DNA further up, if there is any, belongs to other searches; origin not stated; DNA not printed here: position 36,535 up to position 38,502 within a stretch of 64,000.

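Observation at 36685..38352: Stand-alone radical SAM/SPASM enzyme fused to a MazG-type nucleotide pyrophosphohydrolase domain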

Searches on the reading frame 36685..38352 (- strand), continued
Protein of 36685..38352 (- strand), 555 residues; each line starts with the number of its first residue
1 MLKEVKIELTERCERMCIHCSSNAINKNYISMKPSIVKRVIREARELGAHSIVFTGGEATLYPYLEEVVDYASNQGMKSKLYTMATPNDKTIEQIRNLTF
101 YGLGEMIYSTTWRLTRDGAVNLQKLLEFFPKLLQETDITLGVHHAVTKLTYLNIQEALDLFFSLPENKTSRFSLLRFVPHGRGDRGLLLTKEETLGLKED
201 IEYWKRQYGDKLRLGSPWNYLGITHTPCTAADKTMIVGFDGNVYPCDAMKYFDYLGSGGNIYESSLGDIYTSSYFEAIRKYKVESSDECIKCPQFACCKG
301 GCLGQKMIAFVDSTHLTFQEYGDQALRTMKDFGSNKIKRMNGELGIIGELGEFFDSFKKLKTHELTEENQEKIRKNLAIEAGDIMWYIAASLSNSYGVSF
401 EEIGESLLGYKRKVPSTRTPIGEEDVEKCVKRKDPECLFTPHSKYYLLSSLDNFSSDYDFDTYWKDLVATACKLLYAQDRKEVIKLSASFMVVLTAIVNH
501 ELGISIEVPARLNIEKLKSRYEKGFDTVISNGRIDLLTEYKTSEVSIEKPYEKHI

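Call 11: find_encoding_contigs(protein=P0059, flank=8000, max_places=2)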
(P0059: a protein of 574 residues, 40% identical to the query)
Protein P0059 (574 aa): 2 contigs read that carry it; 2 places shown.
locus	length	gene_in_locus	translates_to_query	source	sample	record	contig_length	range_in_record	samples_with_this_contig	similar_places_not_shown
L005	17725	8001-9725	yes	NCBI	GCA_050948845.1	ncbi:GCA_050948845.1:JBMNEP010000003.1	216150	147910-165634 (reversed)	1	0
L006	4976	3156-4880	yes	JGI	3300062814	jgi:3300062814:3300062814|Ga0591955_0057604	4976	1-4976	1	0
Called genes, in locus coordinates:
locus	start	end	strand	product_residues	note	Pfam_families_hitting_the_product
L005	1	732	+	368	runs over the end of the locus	PF17231:DUF5305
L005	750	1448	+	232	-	-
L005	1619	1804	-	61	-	-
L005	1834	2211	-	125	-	-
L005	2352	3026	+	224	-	PF02585:PIG-L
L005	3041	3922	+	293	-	PF25087:GMPPB_C (faint), PF14602:Hexapep_2 (faint), PF00132:Hexapep, PF25084:LbH_EIF2B (weak), PF00132:Hexapep (weak)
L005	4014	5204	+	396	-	PF01996:F420_ligase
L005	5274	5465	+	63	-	PF02082:Rrf2, PF08279:HTH_11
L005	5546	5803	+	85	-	-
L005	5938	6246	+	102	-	PF01725:Ham1p_like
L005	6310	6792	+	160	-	PF00383:dCMP_cyt_deam_1, PF14437:MafB19-deam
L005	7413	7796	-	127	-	-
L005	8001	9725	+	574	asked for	PF04055:Radical_SAM, PF13186:SPASM, PF03819:MazG (faint)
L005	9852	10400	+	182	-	PF01066:CDP-OH_P_transf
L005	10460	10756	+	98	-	PF00085:Thioredoxin, PF13098:Thioredoxin_2, PF14595:Thioredoxin_9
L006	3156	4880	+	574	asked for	PF04055:Radical_SAM, PF13186:SPASM, PF03819:MazG (faint)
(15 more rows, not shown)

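Call 13: find_encoding_contigs(protein=P0119, flank=6000, max_places=2)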
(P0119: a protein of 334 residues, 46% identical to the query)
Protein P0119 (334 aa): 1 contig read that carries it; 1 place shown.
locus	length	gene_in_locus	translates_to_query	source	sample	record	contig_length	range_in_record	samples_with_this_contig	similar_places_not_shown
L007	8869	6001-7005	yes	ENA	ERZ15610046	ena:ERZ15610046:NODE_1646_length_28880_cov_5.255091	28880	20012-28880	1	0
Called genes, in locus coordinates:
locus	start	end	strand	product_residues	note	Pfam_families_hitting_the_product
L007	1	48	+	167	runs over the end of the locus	-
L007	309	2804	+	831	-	PF07517:SecA_DEAD, PF00270:DEAD (weak), PF01043:SecA_PP_bind, PF21090:P-loop_SecA, PF07516:SecA_SW, PF02810:SEC-C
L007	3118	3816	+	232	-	-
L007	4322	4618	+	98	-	-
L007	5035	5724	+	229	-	-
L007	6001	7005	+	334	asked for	PF04055:Radical_SAM, PF13353:Fer4_12 (weak), PF13186:SPASM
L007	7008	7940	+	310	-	PF18723:HMUDK_hel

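Call 14: find_encoding_contigs(protein=P0113, flank=6000, max_places=2)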
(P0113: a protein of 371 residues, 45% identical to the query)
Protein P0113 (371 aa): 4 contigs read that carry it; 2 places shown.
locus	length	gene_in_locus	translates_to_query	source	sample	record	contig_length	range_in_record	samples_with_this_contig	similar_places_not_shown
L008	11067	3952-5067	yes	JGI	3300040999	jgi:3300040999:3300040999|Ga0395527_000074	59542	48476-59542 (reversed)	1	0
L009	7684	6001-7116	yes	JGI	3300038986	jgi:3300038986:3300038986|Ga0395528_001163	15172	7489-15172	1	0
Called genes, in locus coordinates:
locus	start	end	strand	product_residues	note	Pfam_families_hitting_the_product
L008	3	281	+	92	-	?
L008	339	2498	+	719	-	PF09371:Tex_N, PF22706:Tex_central_region, PF14639:YqgF, PF16921:Tex_YqgF, PF14635:HHH_7, PF12836:HHH_3, PF17674:HHH_9, PF00575:S1, +1 more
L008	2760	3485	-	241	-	-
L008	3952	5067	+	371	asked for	PF04055:Radical_SAM, PF13186:SPASM (weak)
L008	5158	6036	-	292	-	PF02588:YitT_membrane, PF10035:DUF2179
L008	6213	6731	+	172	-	PF01066:CDP-OH_P_transf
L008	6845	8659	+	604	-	PF00009:GTP_EFTU, PF01926:MMR_HSR1 (weak), PF03144:GTP_EFTU_D2, PF22042:EF-G_D2, PF00679:EFG_C, PF21018:BipA_C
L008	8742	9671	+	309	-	PF09989:DUF2229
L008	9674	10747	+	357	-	PF06050:HGD-D (weak)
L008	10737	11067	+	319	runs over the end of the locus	PF01869:BcrAD_BadFG, PF05378:Hydant_A_N (weak)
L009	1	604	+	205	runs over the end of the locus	PF02082:Rrf2 (weak), PF08279:HTH_11, PF13411:MerR_1 (faint), PF13280:WYL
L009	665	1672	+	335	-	-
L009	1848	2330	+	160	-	PF00383:dCMP_cyt_deam_1, PF14437:MafB19-deam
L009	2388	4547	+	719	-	PF09371:Tex_N, PF22706:Tex_central_region, PF14639:YqgF, PF16921:Tex_YqgF, PF14635:HHH_7, PF12836:HHH_3, PF17674:HHH_9, PF00575:S1, +1 more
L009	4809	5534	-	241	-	-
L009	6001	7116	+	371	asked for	PF04055:Radical_SAM, PF13186:SPASM (weak)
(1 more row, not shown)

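Call 17: search_protein_families(library=pfam, proteins=[L007:7008-7940:+, P0082, P0012, P0099], max_evalue=1)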
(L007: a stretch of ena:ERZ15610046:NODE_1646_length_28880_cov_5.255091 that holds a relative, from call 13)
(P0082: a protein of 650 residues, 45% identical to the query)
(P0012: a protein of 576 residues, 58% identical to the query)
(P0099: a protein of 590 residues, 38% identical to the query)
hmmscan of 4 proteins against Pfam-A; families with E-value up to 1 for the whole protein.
L007:7008-7940:+ (310 aa): 1 family
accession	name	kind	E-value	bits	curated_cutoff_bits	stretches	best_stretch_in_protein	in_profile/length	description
PF18723.6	HMUDK_hel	-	1.8e-105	352.7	25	1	6-284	2-280/281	5-hmdU DNA kinase, helical domain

P0082 (650 aa): 6 families
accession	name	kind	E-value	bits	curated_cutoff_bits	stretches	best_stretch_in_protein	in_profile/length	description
PF04055.27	Radical_SAM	-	1.9e-13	51.3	29.5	1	7-101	1-100/166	Radical SAM superfamily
PF13186.11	SPASM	-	1.8e-08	35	21.5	1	232-296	1-66/67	Iron-sulfur cluster-binding domain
PF13353.11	Fer4_12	-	3.1e-07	31.2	22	1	13-89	15-92/137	4Fe-4S single cluster domain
PF20850.2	EF_HD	-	0.0069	16.7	27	1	340-445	37-129/168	Oedema factor (EF), alpha-helical domain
PF25757.1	TPR_DNAAF5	-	0.037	13.6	27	0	363-411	155-203/288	Dynein axonemal assembly factor 5-like, TPR repeats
PF03819.22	MazG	-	0.07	13.8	22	0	349-391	8-50/74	MazG nucleotide pyrophosphohydrolase domain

P0012 (576 aa): 4 families
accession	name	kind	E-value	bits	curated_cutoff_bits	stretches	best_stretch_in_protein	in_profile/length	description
PF13186.11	SPASM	-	6.8e-11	42.7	21.5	1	251-316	1-67/67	Iron-sulfur cluster-binding domain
PF04055.27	Radical_SAM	-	1.1e-09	39.1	29.5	1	30-111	1-89/166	Radical SAM superfamily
PF03819.22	MazG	-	3.1e-08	34.2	22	2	499-542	24-70/74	MazG nucleotide pyrophosphohydrolase domain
PF06935.16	DUF1284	-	0.086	13.6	25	0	312-363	35-83/102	Protein of unknown function (DUF1284)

P0099 (590 aa): 3 families
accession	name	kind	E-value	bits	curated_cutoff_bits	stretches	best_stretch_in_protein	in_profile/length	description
PF13186.11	SPASM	-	4.6e-12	46.5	21.5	1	255-320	1-67/67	Iron-sulfur cluster-binding domain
PF04055.27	Radical_SAM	-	4.8e-10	40.3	29.5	1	8-112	1-109/166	Radical SAM superfamily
PF03819.22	MazG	-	1.6e-05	25.5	22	1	373-441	10-69/74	MazG nucleotide pyrophosphohydrolase domain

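Call 20: search_solved_structures(query=A1, max_evalue=0.01, show_alignments=0)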
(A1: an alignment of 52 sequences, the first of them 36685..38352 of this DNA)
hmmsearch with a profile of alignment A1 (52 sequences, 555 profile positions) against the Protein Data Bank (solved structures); distinct sequences matched with E-value up to 0.01: 25.
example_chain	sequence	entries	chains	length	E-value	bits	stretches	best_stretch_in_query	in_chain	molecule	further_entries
4k36_A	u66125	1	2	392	9.6e-12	47.3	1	13-302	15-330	Anaerobic sulfatase-maturating enzyme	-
4k37_A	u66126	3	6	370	1.1e-11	47.2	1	13-302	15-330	Anaerobic sulfatase-maturating enzyme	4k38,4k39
6c8v_A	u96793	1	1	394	8.3e-11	44.2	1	8-308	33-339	Coenzyme PQQ synthesis protein E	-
5v1q_A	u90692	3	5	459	1.2e-09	40.4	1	12-303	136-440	Radical SAM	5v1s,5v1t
8ai3_A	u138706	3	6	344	2.1e-09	39.6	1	3-162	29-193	Putative peptide biosynthesis protein YydG | Radical SAM core domain-containing protein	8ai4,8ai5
8ai6_A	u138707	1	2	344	3.3e-09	39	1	3-162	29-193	Putative peptide biosynthesis protein YydG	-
8ai1_A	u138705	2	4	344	3.9e-09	38.7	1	3-162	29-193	Putative peptide biosynthesis protein YydG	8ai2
7tol_A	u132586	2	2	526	1.9e-08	36.5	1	7-106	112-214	glycerol dibiphytanyl glycerol tetraether - macrocyclic archaeol synthase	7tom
4m7s_A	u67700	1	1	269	4.3e-07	32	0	5-107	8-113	BtrN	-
4m7t_A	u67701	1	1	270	4.5e-07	31.9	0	5-107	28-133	BtrN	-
6efn_A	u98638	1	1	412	6.9e-07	31.3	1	7-246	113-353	Sporulation killing factor maturation protein SkfB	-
7vob_C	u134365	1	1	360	4.4e-06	28.6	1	7-111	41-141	Cytosylglucuronate decarboxylase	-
7voc_C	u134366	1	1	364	4.5e-06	28.6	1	7-111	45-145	Cytosylglucuronate decarboxylase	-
5wgg_A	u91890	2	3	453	5.8e-05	25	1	6-304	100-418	Radical SAM domain protein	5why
1tv7_A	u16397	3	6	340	0.00055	21.7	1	2-181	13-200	Molybdenum cofactor biosynthesis protein A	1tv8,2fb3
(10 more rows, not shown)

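Call 30: predict_structure(alignment_id=A1)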
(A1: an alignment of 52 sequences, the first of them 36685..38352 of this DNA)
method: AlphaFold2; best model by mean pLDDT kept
length: 555 residues; sequences in the alignment: 52
mean_pLDDT: 87.0   pTM: 0.64
mean pLDDT of the five models: 87.0, 86.2, 85.7, 84.1, 83.7
residues with pLDDT >= 90: 326; 70-90: 167; 50-70: 48; < 50: 14
segments of 3 or more residues with pLDDT < 50: 410-419
pLDDT, mean of each block of 10 residues (from residue 1): 93 83 68 97 97 94 97 98 96 98 98 91 98 98 95 96 97 87 78 92 95 86 89 91 86 69 94 91 90 89 82 69 79 90 94 95 93 94 95 91 78 41 78 81 66 75 94 93 94 93 90 82 72 82 67 52
secondary structure, 60 per line:
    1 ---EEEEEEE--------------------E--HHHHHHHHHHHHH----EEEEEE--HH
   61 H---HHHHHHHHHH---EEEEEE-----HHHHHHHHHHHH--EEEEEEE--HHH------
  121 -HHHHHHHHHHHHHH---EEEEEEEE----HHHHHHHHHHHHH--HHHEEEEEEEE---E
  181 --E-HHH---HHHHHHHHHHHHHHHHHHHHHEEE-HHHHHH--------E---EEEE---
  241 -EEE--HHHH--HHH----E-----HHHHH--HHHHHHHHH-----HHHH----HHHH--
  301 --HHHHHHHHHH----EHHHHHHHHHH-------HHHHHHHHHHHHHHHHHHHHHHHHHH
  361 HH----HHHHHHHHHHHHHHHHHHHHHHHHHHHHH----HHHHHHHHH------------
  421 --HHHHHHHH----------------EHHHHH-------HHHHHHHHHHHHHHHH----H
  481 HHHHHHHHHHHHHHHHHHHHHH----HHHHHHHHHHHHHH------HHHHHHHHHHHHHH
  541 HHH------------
elements in order: E4-10 H34-46 E51-56 H65-74 E78-83 H89-100 E103-109 H122-135 E139-146 H151-163 E169-176 H191-211 E212-214 H216-221 E234-237 E242-244 H247-250 H266-270 H273-281 H287-290 H295-298 H303-312 H318-327 H335-362 H367-395 H400-408 H423-430 H448-452 H460-475 H480-502 H507-520 H527-543

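Call 38: fold_search(model_id=the predicted structure, library=pdb)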
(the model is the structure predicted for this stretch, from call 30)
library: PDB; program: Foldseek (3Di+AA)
matches with E <= 10: 1311; with E <= 0.001: 174
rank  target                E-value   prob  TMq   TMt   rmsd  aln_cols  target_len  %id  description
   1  5v1s_A                1.6e-12  1.00  0.44  0.56   4.6       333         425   19  Crystal structure of Streptococcus suis SuiB bound to S-adenosylmethionine (released 2017-08-30)
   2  5v1q_A                2.3e-12  1.00  0.43  0.54   5.0       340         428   18  Crystal structure of Streptococcus suis SuiB (released 2017-08-30)
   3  6c8v                  4.0e-12  1.00  0.41  0.69   5.2       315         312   21  X-ray structure of PqqE from Methylobacterium extorquens (released 2018-02-14)
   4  5v1q_B                6.1e-12  1.00  0.45  0.55   4.6       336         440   19  Crystal structure of Streptococcus suis SuiB (released 2017-08-30)
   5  5v1s_B                1.8e-11  1.00  0.43  0.55   4.6       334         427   18  Crystal structure of Streptococcus suis SuiB bound to S-adenosylmethionine (released 2017-08-30)
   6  5v1t_A                2.0e-11  1.00  0.45  0.56   4.5       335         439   18  Crystal structure of Streptococcus suis SuiB bound to precursor peptide SuiA (released 2017-08-30)
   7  5why_A                3.0e-10  1.00  0.40  0.51   5.3       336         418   19  Structural Insights into Thioether Bond Formation in the Biosynthesis of Sactipeptides (released 2017-07-26)
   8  6efn                  3.2e-10  1.00  0.40  0.56   3.7       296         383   18  Structure of a RiPP maturase, SkfB (released 2018-10-24)
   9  4k38_B                3.2e-10  1.00  0.43  0.62   5.0       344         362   16  Native anSMEcpe with bound AdoMet and Kp18Cys peptide (released 2013-05-08)
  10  4k39_B                3.4e-10  1.00  0.44  0.65   4.8       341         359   18  Native anSMEcpe with bound AdoMet and Cp18Cys peptide (released 2013-05-08)
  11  4k38_A                4.4e-10  1.00  0.43  0.62   5.0       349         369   17  Native anSMEcpe with bound AdoMet and Kp18Cys peptide (released 2013-05-08)
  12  4k36_A                4.8e-10  1.00  0.45  0.62   4.7       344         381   17  His6 tagged anSMEcpe with bound AdoMet (released 2013-05-08)
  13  4k37_A                7.0e-10  1.00  0.44  0.64   4.9       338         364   18  Native anSMEcpe with bound AdoMet (released 2013-05-08)
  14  4k37_B                7.0e-10  1.00  0.43  0.62   4.8       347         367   16  Native anSMEcpe with bound AdoMet (released 2013-05-08)
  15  4k39_A                7.4e-10  1.00  0.42  0.61   5.1       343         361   17  Native anSMEcpe with bound AdoMet and Cp18Cys peptide (released 2013-05-08)
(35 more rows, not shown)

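Call 44: find_related_loci(query=A1, collection=genome_contigs, flank=10000)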
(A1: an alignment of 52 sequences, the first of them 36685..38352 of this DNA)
Query A1 (555 aa) in genome_contigs; peptide patterns used: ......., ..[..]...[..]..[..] (x = any residue, [..] = any of these).
179 stretches matched a pattern; 34 encode a relative of the query (tblastn E <= 1e-3); 34 distinct loci.
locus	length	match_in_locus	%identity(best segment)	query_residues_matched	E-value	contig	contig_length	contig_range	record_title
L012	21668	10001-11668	85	1-555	0e+0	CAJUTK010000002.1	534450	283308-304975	MAG TPA_asm: uncultured Bacilli bacterium isolate MGBC165900 genome assembly, contig: MGBC165900.2, whole genome shotgun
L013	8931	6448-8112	82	1-555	0e+0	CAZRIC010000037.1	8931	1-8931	MAG TPA_asm: uncultured Muribaculaceae bacterium isolate SRP287540_co1_70 genome assembly, contig: NODE_8678_length_8931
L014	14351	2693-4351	75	1-554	0e+0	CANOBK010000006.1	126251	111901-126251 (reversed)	MAG TPA_asm: uncultured Bacillales bacterium isolate SRR19759455_bin.3_metawrap_v1.3_MAG genome assembly, contig: NODE.2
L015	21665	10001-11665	80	1-555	0e+0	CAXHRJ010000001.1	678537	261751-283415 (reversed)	MAG: uncultured Bacilli bacterium isolate ena-SAMPLE-TAB-22-03-2024-10:43:23:847-115527 genome assembly, contig: NODE_7_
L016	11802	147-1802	62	1-555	0e+0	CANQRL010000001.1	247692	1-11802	MAG: uncultured Bacilli bacterium isolate Lapin-008__bin44 genome assembly, contig: Lapin-008__NODE_15_length_247692_cov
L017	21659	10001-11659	61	1-555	0e+0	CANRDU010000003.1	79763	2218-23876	MAG: uncultured Bacilli bacterium isolate Lapin-026__bin120 genome assembly, contig: Lapin-026__NODE_278_length_79763_co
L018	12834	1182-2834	60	1-555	0e+0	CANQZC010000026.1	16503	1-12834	MAG: uncultured Bacilli bacterium isolate Lapin-018__bin68 genome assembly, contig: Lapin-018__NODE_3101_length_16503_co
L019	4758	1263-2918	53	1-553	0e+0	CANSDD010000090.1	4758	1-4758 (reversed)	MAG TPA_asm: uncultured Tenericutes bacterium isolate SRR15510215_bin.47_metawrap_v1.3_MAG genome assembly, contig: NODE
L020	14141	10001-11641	53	1-549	0e+0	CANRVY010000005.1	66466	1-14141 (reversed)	MAG TPA_asm: uncultured Tenericutes bacterium isolate SRR15730544_bin.10_metawrap_v1.3_MAG genome assembly, contig: NODE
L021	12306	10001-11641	53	1-549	0e+0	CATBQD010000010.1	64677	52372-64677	MAG: uncultured Bacilli bacterium isolate extra-SRR5927706.69_1677798363 genome assembly, contig: NODE_235_length_64677_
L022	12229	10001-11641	52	1-549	0e+0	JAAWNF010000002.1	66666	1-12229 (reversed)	MAG: Bacilli bacterium isolate ABMPRH_22_1 SL341410_scaffold_494, whole genome shotgun sequence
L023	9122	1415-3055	53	1-549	0e+0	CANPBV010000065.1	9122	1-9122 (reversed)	MAG TPA_asm: uncultured Tenericutes bacterium isolate SRR15604531_bin.56_metawrap_v1.3_MAG genome assembly, contig: NODE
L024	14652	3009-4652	53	1-553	0e+0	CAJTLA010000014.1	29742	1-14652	MAG TPA_asm: uncultured Bacilli bacterium isolate MGBC102946 genome assembly, contig: MGBC102946.14, whole genome shotgu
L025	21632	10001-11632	51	2-546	0e+0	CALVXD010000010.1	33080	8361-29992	MAG: uncultured Bacilli bacterium isolate BRZ_FH__bin48 genome assembly, contig: BRZ_FH__NODE_1405_length_33080_cov_13.9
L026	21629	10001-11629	52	2-545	0e+0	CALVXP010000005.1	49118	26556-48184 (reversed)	MAG: uncultured Bacilli bacterium isolate BRZ_GA__bin18 genome assembly, contig: BRZ_GA__NODE_1208_length_49118_cov_8.02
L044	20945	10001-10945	30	2-308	8e-29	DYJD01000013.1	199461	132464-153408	MAG TPA_asm: Desulfosudis oleivorans isolate FI88_2_51_70 Afr_mines_FI88_51_length_199461_cov_32_167738, whole genome sh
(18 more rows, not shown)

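Call 51: find_encoding_contigs(protein=P0116, flank=6000, max_places=3)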
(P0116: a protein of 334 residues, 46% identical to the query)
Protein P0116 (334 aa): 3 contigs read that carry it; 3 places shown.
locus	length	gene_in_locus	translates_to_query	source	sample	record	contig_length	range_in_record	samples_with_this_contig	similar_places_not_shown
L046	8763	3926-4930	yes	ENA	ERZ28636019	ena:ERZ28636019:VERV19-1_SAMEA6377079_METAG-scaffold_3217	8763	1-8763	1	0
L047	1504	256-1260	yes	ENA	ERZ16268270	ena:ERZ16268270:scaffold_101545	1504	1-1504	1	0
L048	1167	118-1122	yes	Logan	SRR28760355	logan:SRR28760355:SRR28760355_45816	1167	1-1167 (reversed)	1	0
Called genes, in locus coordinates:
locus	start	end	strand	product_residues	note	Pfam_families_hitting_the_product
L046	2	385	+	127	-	?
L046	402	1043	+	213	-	-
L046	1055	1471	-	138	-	PF14535:AMP-binding_C_2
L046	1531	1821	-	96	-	-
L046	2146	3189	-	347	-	PF01757:Acyl_transf_3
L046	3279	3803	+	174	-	PF12682:Flavodoxin_4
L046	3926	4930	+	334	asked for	PF04055:Radical_SAM, PF13353:Fer4_12 (weak), PF13186:SPASM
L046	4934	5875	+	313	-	PF18723:HMUDK_hel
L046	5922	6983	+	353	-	-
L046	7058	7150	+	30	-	-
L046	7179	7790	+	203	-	PF01381:HTH_3, PF12844:HTH_19 (weak), PF13443:HTH_26 (weak), PF14101:DUF4275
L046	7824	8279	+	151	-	-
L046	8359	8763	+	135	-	?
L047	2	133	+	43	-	?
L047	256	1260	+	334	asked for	PF04055:Radical_SAM, PF13353:Fer4_12 (weak), PF13186:SPASM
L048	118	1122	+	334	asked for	PF04055:Radical_SAM, PF13353:Fer4_12 (weak), PF13186:SPASM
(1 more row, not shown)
